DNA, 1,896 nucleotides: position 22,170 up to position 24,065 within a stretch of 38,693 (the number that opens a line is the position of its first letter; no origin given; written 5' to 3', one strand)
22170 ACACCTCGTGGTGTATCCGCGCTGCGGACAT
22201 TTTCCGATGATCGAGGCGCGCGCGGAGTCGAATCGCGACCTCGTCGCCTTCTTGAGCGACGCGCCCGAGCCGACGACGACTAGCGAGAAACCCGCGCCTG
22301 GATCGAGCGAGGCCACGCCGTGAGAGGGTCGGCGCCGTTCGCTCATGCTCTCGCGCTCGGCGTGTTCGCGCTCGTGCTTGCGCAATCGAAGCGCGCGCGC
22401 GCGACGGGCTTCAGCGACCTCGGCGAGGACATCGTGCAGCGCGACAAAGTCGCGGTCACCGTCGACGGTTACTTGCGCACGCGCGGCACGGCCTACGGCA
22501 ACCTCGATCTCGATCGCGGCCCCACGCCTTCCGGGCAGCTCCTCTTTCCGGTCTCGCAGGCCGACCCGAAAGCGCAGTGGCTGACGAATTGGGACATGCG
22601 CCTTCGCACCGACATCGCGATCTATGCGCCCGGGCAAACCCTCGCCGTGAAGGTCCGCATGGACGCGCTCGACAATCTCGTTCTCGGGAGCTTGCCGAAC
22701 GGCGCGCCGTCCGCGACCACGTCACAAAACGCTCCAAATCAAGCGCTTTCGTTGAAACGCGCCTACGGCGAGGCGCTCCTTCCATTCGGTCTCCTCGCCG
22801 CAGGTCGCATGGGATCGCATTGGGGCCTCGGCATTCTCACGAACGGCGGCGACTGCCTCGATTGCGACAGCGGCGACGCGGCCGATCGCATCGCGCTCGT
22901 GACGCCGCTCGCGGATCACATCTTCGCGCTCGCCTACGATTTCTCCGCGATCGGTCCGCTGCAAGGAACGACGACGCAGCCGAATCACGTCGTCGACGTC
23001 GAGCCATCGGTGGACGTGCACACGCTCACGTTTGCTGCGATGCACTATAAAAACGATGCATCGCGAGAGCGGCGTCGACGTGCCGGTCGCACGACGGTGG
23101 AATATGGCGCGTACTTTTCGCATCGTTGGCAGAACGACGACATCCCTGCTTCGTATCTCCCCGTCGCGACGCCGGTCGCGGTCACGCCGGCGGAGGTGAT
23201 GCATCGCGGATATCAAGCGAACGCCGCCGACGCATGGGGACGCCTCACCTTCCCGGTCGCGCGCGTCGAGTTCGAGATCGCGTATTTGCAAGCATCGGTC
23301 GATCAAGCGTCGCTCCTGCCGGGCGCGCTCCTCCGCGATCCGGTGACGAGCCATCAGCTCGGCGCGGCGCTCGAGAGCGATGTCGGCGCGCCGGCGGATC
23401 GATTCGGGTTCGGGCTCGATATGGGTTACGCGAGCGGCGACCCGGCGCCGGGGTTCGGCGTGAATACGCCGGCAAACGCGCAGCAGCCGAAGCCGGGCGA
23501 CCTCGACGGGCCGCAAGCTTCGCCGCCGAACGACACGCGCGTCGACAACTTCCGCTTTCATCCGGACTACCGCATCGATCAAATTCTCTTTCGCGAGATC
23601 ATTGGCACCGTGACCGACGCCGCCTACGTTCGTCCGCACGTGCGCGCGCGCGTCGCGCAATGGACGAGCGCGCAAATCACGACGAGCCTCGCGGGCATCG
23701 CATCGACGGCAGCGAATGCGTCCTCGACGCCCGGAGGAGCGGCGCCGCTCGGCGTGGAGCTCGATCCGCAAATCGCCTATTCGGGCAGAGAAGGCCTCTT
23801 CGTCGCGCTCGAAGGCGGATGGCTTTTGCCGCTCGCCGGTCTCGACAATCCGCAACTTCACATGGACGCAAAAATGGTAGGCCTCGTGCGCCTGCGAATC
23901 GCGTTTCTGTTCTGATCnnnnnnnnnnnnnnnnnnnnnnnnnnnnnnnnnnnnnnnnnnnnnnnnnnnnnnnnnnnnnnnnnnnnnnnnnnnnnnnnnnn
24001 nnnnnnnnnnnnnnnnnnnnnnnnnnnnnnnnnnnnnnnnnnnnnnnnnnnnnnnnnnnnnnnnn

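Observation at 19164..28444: Nine-gene same-strand block linking an envelope lipoprotein/hydrolase/beta-barrel module to an acyl-CoA synthetase and a second PHA synthase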

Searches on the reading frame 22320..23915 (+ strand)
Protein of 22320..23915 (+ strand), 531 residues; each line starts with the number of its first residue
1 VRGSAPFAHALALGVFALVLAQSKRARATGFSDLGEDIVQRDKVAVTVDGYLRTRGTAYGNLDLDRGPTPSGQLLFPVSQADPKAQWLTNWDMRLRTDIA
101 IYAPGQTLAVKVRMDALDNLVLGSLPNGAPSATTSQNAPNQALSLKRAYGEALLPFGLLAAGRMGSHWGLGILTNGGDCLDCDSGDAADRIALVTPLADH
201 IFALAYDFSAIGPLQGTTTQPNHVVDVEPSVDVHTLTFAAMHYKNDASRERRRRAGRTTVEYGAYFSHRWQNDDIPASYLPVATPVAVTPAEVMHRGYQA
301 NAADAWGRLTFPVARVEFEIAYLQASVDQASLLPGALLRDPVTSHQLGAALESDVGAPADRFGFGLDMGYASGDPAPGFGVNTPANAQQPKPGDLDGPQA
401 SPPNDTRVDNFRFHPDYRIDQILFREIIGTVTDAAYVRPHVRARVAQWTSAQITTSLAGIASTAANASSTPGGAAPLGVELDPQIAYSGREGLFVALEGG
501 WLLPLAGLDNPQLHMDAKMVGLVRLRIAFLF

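Call 4: search_protein_families(library=pfam, proteins=[window:22320-23915:+], max_evalue=0.01)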
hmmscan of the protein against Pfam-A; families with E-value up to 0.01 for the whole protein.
window:22320-23915:+ (531 aa): 0 families

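Call 5: search_protein_families(library=ncbifam, proteins=[window:22320-23915:+], max_evalue=0.01)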
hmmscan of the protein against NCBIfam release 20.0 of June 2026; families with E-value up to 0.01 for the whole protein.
window:22320-23915:+ (531 aa): 1 family
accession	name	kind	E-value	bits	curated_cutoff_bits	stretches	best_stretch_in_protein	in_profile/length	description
TIGR04551.1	TIGR04551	subfamily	1.3e-97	327.9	300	1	47-531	2-519/519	TIGR04551 family protein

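Call 9: find_homologous_proteins(query=window:22320-23915:+, max_evalue=0.00001)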
Query window:22320-23915:+ (531 aa): 1615 proteins with E <= 0.00001 among 8000 candidates; the best 120 are listed.
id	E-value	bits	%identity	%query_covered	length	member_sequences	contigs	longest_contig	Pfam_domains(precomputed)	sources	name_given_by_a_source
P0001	0.0e+0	1197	100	100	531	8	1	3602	-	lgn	-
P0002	1.5e-288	976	82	99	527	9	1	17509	-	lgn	-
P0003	4.0e-287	971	80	100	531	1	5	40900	-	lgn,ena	-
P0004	3.0e-270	916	76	98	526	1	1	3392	-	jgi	jgi:uncharacterized protein (TIGR04551 family)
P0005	4.1e-265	899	77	95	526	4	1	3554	-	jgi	jgi:uncharacterized protein (TIGR04551 family)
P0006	3.9e-261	886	74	100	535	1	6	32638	-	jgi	jgi:uncharacterized protein (TIGR04551 family)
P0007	3.6e-259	879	73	100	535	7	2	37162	-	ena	-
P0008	3.8e-249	846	84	83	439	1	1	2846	-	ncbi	ncbi:MAG TPA: TIGR04551 family protein, partial [Polyangiaceae bacterium]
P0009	3.8e-217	740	65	95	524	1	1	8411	-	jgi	jgi:uncharacterized protein (TIGR04551 family)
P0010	1.7e-215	735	64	95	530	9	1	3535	-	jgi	jgi:uncharacterized protein (TIGR04551 family)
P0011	1.4e-208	712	62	97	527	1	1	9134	-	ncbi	-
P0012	1.6e-207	709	61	96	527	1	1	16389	-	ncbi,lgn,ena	-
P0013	4.8e-205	700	61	97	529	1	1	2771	-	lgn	-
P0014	5.5e-204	697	62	95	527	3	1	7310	-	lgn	-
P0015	3.0e-203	695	62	98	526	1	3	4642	-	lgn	-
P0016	8.8e-203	693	60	100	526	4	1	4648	-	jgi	jgi:uncharacterized protein (TIGR04551 family)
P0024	1.9e-201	689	61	98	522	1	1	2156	-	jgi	jgi:uncharacterized protein (TIGR04551 family)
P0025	2.0e-201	688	59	100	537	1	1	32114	-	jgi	jgi:uncharacterized protein (TIGR04551 family)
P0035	5.8e-200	684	59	98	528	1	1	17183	-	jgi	jgi:uncharacterized protein (TIGR04551 family)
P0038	1.8e-199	682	61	96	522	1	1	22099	-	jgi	jgi:uncharacterized protein (TIGR04551 family)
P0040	3.8e-199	681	62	97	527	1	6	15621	-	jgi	jgi:uncharacterized protein (TIGR04551 family)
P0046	2.0e-198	679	62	95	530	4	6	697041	-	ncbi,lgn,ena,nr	ncbi:MAG: TIGR04551 family protein [Myxococcales bacterium]|nr:TIGR04551 family protein [Myxococcale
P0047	2.5e-198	678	61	97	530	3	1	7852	-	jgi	jgi:uncharacterized protein (TIGR04551 family)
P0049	4.3e-198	678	61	97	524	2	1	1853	-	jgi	jgi:uncharacterized protein (TIGR04551 family)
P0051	5.0e-198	677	62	94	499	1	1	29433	-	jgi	jgi:uncharacterized protein (TIGR04551 family)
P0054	1.3e-197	676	60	95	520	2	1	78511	-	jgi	jgi:uncharacterized protein (TIGR04551 family)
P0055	1.4e-197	676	62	95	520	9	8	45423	-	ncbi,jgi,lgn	jgi:uncharacterized protein (TIGR04551 family)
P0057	1.8e-197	675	58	97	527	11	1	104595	-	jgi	jgi:uncharacterized protein (TIGR04551 family)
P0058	1.8e-197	675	62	95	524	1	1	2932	-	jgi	jgi:uncharacterized protein (TIGR04551 family)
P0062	3.2e-197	675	59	100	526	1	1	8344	-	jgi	jgi:uncharacterized protein (TIGR04551 family)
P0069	1.3e-196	673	61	97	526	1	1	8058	-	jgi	jgi:uncharacterized protein (TIGR04551 family)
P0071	2.6e-196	672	61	97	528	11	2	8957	-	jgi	jgi:uncharacterized protein (TIGR04551 family)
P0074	3.8e-196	671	59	98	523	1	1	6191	-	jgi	jgi:uncharacterized protein (TIGR04551 family)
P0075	8.8e-196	670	61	95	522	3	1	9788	-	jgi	jgi:uncharacterized protein (TIGR04551 family)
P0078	1.8e-195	669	59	96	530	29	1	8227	-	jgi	jgi:uncharacterized protein (TIGR04551 family)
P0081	3.1e-195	668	60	98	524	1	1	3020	-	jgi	jgi:uncharacterized protein (TIGR04551 family)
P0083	4.4e-195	668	61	95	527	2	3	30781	-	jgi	jgi:uncharacterized protein (TIGR04551 family)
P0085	7.2e-195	667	59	95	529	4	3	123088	-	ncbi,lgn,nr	ncbi:MAG: TIGR04551 family protein [Labilithrix sp.]|nr:TIGR04551 family protein [Labilithrix sp.]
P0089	1.1e-194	666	57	98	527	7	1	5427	-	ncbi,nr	ncbi:MAG: TIGR04551 family protein [Myxococcales bacterium]|nr:TIGR04551 family protein [Myxococcale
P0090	1.1e-194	666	62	95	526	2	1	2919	-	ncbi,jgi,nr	ncbi:MAG: TIGR04551 family protein [Deltaproteobacteria bacterium]|nr:TIGR04551 family protein [Delt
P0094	1.6e-194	666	59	97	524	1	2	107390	-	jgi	jgi:uncharacterized protein (TIGR04551 family)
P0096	2.1e-194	665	59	98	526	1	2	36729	-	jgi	jgi:uncharacterized protein (TIGR04551 family)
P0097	3.8e-194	664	58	95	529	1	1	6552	-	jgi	jgi:uncharacterized protein (TIGR04551 family)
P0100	6.9e-194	664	60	97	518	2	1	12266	-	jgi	jgi:uncharacterized protein (TIGR04551 family)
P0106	4.8e-193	661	59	95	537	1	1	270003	-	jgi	jgi:uncharacterized protein (TIGR04551 family)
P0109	5.3e-193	661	59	97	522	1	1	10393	-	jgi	jgi:uncharacterized protein (TIGR04551 family)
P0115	1.8e-192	659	59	99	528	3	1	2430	-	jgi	jgi:uncharacterized protein (TIGR04551 family)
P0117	3.0e-192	658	59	97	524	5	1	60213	-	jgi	jgi:uncharacterized protein (TIGR04551 family)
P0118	3.2e-192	658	60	95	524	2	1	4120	-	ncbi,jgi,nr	ncbi:MAG: TIGR04551 family protein [Deltaproteobacteria bacterium]|nr:TIGR04551 family protein [Delt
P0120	7.2e-192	657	59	95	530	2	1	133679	-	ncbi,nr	ncbi:MAG: TIGR04551 family protein [Deltaproteobacteria bacterium]|nr:TIGR04551 family protein [Delt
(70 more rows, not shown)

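Call 10: find_encoding_contigs(protein=P0046, flank=10000, max_places=3)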
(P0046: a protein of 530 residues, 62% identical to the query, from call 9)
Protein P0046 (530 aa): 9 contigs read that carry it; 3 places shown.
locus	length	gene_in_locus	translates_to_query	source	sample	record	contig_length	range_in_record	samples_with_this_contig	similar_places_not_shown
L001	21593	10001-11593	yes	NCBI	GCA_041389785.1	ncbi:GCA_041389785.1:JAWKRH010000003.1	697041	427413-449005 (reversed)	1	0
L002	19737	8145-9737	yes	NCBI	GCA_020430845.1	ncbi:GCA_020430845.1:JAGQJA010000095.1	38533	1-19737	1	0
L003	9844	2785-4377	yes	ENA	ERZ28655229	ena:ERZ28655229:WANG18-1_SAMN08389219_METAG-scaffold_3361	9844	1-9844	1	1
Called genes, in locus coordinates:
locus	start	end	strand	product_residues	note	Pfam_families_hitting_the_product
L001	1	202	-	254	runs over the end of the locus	PF00069:Pkinase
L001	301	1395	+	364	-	PF13091:PLDc_2, PF17941:PP_kinase_C_1 (faint), PF00614:PLDc (faint), PF13091:PLDc_2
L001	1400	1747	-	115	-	-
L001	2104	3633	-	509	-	-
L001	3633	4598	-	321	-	PF07719:TPR_2 (faint)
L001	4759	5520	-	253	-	PF00106:adh_short, PF08659:KR, PF13561:adh_short_C2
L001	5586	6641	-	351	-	PF00561:Abhydrolase_1, PF01738:DLH (faint), PF11339:DUF3141 (weak), PF06850:PHB_depo_C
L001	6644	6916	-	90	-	-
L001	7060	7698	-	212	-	PF07879:PHB_acc_N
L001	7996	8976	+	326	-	-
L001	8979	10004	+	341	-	PF00561:Abhydrolase_1, PF12146:Hydrolase_4, PF12697:Abhydrolase_6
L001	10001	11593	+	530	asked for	-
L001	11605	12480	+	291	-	-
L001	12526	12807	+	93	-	-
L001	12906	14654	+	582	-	PF00501:AMP-binding, PF23562:AMP-binding_C_3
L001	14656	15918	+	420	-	PF07167:PhaC_N, PF00561:Abhydrolase_1, PF12146:Hydrolase_4 (faint)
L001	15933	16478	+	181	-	-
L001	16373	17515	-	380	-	-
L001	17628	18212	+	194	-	-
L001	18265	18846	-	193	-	-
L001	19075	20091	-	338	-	PF00850:Hist_deacetyl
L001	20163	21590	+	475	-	-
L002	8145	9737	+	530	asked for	-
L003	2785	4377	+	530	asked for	-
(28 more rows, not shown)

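Call 11: find_encoding_contigs(protein=P0003, flank=10000, max_places=2)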
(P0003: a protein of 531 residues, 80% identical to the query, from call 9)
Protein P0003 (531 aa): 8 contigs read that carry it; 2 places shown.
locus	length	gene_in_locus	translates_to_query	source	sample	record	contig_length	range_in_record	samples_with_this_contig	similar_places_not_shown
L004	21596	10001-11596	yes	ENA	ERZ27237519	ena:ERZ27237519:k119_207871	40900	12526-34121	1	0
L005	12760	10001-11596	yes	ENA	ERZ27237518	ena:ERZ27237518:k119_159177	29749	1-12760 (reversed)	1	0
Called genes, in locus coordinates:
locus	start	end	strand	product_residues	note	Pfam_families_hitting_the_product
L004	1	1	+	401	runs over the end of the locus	PF07719:TPR_2 (faint), PF13371:TPR_9 (faint), PF13432:TPR_16 (faint)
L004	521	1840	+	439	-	PF01039:Carboxyl_trans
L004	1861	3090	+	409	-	PF08245:Mur_ligase_M, PF27239:FOL3_C (weak), PF02875:Mur_ligase_C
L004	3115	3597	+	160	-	PF04461:YajQ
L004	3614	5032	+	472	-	PF02878:PGM_PMM_I, PF02879:PGM_PMM_II, PF02880:PGM_PMM_III, PF00408:PGM_PMM_IV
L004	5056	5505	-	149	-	-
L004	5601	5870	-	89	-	-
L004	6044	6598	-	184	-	PF07879:PHB_acc_N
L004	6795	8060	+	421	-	PF07690:MFS_1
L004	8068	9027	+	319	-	-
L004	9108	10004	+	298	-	PF00561:Abhydrolase_1, PF12146:Hydrolase_4, PF12697:Abhydrolase_6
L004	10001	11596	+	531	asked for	-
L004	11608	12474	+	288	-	-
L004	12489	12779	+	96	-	-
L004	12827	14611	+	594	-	PF00501:AMP-binding, PF23562:AMP-binding_C_3 (weak)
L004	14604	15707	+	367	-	PF07167:PhaC_N, PF00561:Abhydrolase_1, PF12697:Abhydrolase_6, PF12146:Hydrolase_4 (faint)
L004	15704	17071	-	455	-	PF00875:DNA_photolyase, PF03441:FAD_binding_7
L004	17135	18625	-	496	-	PF01946:Thi4 (weak), PF07992:Pyr_redox_2 (faint), PF13450:NAD_binding_8, PF13738:Pyr_redox_3 (faint), PF00743:FMO-like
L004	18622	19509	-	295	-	PF00106:adh_short, PF08659:KR, PF13561:adh_short_C2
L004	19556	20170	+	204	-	PF00440:TetR_N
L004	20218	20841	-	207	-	-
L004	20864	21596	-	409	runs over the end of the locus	PF00149:Metallophos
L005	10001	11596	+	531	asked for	-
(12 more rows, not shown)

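Call 16: find_related_loci(query=A1, collection=genome_contigs, flank=10000)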
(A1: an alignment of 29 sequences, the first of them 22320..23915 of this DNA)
Query A1 (531 aa) in genome_contigs; peptide patterns used: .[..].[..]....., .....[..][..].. (x = any residue, [..] = any of these).
279 stretches matched a pattern; 253 encode a relative of the query (tblastn E <= 1e-3); the best 80 are kept; 80 distinct loci.
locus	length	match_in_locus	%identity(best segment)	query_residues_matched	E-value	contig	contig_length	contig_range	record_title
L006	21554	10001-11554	74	14-531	0e+0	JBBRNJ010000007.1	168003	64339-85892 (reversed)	MAG: Polyangiales bacterium isolate La1_metabat2.153 LA1C_B2.153_k141_2707338L_168003_cov_23.6103, whole genome shotgun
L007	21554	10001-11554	75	14-531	0e+0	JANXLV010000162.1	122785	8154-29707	MAG: Myxococcales bacterium isolate 336R_concoct_307_sub 336R_k141_2010598, whole genome shotgun sequence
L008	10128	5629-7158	62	21-531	0e+0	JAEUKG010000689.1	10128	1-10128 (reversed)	MAG: Myxococcales bacterium isolate new MAG-89 k141_544268, whole genome shotgun sequence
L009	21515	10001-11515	62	28-531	0e+0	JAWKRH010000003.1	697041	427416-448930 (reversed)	MAG: Polyangiaceae bacterium isolate BC1.60 BC1.60.fa-3, whole genome shotgun sequence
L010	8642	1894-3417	61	26-531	0e+0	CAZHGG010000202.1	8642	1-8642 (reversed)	MAG TPA_asm: uncultured Polyangiaceae bacterium isolate SRP189682_co1_306 genome assembly, contig: NODE_20546_length_864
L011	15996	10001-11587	61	4-531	0e+0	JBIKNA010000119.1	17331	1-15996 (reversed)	MAG: Polyangiaceae bacterium isolate ME2014-09-17_3300042434_group5_bin80 Rohwer_bin1490_scaffold_1351_c1, whole genome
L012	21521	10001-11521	60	26-531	0e+0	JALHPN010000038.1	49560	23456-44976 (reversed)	MAG: Polyangiaceae bacterium isolate bin.255 c_000000003465, whole genome shotgun sequence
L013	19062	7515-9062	59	17-531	0e+0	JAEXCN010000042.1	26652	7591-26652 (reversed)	MAG: Proteobacteria bacterium isolate OH_HBB_116 k127_1514799, whole genome shotgun sequence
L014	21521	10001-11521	61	26-531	0e+0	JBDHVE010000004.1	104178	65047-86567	MAG: Polyangiaceae bacterium isolate AS-MESO-3CA.120 NODE_727_length_104178_cov_5.284195, whole genome shotgun sequence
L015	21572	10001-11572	59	8-531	0e+0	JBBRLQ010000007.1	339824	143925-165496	MAG: Polyangiales bacterium isolate La1_maxbin2.053 LA1C_X2.053_k141_1347055L_339824_cov_20.9673, whole genome shotgun s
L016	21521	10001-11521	60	26-531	0e+0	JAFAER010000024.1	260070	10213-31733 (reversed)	MAG: Proteobacteria bacterium isolate OH_SBlB_141 k127_142096, whole genome shotgun sequence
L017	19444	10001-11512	61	29-531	0e+0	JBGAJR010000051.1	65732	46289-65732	MAG: Polyangiaceae bacterium isolate MAG_AAO_H125.41 AAOH125-41_opera_contig_1325, whole genome shotgun sequence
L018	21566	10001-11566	58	11-531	0e+0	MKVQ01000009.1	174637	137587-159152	MAG: Myxococcales bacterium 68-20 scnpilot_expt_750_bf_scaffold_133, whole genome shotgun sequence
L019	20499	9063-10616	58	15-531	0e+0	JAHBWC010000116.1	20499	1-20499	MAG: Labilithrix sp. isolate ACE_MYX7 MYX7_116, whole genome shotgun sequence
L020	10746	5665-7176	61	29-531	0e+0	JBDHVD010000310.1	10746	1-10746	MAG: Labilithrix sp. isolate AS-MESO-3CA.217 NODE_26541_length_10746_cov_3.610366, whole genome shotgun sequence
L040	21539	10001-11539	60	18-531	0e+0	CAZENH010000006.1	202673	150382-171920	MAG TPA_asm: uncultured Myxococcales bacterium isolate binchicken_co150_700 genome assembly, contig: NODE_42_length_2026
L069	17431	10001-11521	58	25-531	8e-180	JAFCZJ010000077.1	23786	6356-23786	MAG: Deltaproteobacteria bacterium isolate AB_03_Bin_195 AB_03_Bin_195_scaffold_1081, whole genome shotgun sequence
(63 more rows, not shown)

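Call 27: predict_structure(alignment_id=A1)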
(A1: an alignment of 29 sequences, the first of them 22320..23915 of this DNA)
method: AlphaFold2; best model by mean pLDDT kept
length: 531 residues; sequences in the alignment: 29
mean_pLDDT: 64.5   pTM: 0.64
mean pLDDT of the five models: 64.5, 61.9, 61.4, 57.9, 55.0
residues with pLDDT >= 90: 37; 70-90: 221; 50-70: 95; < 50: 178
segments of 3 or more residues with pLDDT < 50: 1-5, 23-35, 63-82, 120-140, 167-186, 210-230, 275-294, 331-338, 376-405, 408-418, 422-429
pLDDT, mean of each block of 10 residues (from residue 1): 51 70 39 50 81 79 46 42 59 76 77 65 41 37 66 80 55 38 51 79 75 35 35 74 72 81 81 48 41 58 83 87 71 46 73 85 90 50 42 36 45 44 49 79 91 91 77 80 90 89 80 70 86 81
secondary structure, 60 per line:
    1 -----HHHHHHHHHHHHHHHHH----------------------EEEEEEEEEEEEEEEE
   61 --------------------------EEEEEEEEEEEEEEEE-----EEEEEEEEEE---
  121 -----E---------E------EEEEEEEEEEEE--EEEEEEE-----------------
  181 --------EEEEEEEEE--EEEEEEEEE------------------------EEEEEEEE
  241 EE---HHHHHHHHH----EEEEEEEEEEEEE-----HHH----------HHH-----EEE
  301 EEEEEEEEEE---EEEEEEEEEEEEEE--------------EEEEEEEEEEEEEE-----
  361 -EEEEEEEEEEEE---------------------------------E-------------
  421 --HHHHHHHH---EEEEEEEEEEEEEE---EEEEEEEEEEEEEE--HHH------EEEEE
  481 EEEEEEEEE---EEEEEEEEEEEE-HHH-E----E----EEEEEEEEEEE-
elements in order: H6-22 E45-60 E87-102 E108-117 E143-154 E157-163 E189-197 E200-208 E233-242 H246-254 E259-271 E298-310 E314-327 E342-355 E362-373 H423-430 E434-447 E451-464 E476-489 E493-504 E520-530

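Call 33: fold_search(model_id=the predicted structure, library=pdb)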
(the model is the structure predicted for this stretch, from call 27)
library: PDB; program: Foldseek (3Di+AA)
matches with E <= 10: 771; with E <= 0.001: 237
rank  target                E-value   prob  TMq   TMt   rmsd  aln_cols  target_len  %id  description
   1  4afk                  1.2e-11  1.00  0.45  0.53   9.0       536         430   11  In meso structure of alginate transporter, AlgE, from Pseudomonas aeruginosa, PAO1 (released 2013-02-06)
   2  4b61_A                1.6e-11  1.00  0.44  0.51   9.1       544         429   10  In meso structure of alginate transporter, AlgE, from Pseudomoas aeruginosa, PAO1. Crystal form 3. (released 2013-07-17)
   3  8rqp                  1.9e-11  1.00  0.47  0.53   9.0       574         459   10  In meso structure of the alginate exporter, AlgE, from Pseudomonas aeruginosa in 7.10 monoacylglycerol (released 2024-04-03)
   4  8q2o                  2.5e-11  1.00  0.47  0.53   8.9       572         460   11  Structure of alginate transporter AlgE from P. aeruginosa PAO1 by using Se-MAG for the the lipid cubic phase crystalliza (released 2024-05-15)
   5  4b61_B                3.3e-11  1.00  0.45  0.52   9.1       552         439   11  In meso structure of alginate transporter, AlgE, from Pseudomoas aeruginosa, PAO1. Crystal form 3. (released 2013-07-17)
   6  5iyu                  3.3e-11  1.00  0.45  0.53   9.0       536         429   10  AlgE_CIM (released 2017-04-05)
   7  8pz4                  4.5e-11  1.00  0.47  0.53   8.9       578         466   10  Structure of alginate transporter, AlgE, solved at wavelength 2.755 A (released 2023-10-25)
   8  8jto                  6.9e-11  1.00  0.37  0.53   8.7       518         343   11  Outer membrane porin of Burkholderia pseudomallei (BpsOmp38) in complex with ceftazidime (released 2024-06-26)
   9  4azl_B                8.5e-11  1.00  0.44  0.52   8.2       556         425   12  In meso structure of alginate transporter, AlgE, from Pseudomoas aeruginosa, PAO1, crystal form 2. (released 2013-07-03)
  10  4azl_A                1.2e-10  1.00  0.44  0.52   8.2       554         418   11  In meso structure of alginate transporter, AlgE, from Pseudomoas aeruginosa, PAO1, crystal form 2. (released 2013-07-03)
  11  4xnl                  2.3e-10  1.00  0.46  0.55   9.1       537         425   10  X-ray structure of AlgE2 (released 2015-06-03)
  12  7acg                  3.2e-10  1.00  0.48  0.54   9.1       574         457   10  In meso structure of the alginate exporter, AlgE, from Pseudomonas aeruginosa in 9.8 monoacylglycerol (released 2020-12-16)
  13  5ldt_A                3.8e-10  1.00  0.43  0.55   9.5       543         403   12  Crystal Structures of MOMP from Campylobacter jejuni (released 2016-10-26)
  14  5d5d                  4.7e-10  1.00  0.42  0.53   9.4       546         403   10  In meso in situ serial X-ray crystallography structure of AlgE at 100 K (released 2016-01-13)
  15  4xnk                  5.8e-10  1.00  0.45  0.55   8.7       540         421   10  X-ray structure of AlgE1 (released 2015-06-03)
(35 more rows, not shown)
